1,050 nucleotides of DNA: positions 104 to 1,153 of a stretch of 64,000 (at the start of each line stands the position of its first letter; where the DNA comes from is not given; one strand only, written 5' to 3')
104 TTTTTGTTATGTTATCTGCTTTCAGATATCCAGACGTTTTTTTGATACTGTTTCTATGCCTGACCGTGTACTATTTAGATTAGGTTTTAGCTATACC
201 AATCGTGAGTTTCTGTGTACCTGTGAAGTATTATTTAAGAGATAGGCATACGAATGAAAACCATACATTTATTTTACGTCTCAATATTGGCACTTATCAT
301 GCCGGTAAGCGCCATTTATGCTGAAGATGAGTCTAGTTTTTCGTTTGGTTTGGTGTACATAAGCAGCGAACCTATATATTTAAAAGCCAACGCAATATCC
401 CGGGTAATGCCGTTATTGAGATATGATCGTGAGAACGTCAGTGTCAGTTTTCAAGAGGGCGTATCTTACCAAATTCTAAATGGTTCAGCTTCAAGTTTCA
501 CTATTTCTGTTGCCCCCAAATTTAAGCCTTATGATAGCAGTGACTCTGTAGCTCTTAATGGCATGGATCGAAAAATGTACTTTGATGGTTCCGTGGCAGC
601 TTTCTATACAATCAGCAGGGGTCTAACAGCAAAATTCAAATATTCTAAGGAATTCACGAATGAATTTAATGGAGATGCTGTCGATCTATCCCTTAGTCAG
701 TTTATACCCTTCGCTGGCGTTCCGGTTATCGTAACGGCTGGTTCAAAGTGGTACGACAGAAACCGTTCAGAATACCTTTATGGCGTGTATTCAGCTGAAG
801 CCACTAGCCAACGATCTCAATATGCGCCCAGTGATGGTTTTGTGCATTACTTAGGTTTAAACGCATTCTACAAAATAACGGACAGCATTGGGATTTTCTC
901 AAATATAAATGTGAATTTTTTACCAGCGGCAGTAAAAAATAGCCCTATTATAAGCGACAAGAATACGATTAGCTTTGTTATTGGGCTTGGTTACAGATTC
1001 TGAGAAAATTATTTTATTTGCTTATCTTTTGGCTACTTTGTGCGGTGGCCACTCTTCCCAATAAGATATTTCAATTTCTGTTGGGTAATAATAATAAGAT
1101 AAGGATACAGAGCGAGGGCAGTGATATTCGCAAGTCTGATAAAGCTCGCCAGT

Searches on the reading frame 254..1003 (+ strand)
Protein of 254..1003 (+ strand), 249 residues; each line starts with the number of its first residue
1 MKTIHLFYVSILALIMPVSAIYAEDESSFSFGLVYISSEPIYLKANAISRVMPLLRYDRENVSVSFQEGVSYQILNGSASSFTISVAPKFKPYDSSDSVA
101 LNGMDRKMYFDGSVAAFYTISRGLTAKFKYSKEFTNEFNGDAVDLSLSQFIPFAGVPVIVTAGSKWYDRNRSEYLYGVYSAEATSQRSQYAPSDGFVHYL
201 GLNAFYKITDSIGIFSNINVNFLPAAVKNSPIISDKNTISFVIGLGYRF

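Call 6: search_protein_families(library=ncbifam, proteins=[window:254-1003:+], max_evalue=0.00001)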
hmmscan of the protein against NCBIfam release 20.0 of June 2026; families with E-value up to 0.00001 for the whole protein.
window:254-1003:+ (249 aa): 1 family
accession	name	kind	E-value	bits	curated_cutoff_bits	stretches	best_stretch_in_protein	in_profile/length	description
NF045789.1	OmpVVibrio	equivalog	5.3e-14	52.3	400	1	29-249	38-259/259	outer membrane protein OmpV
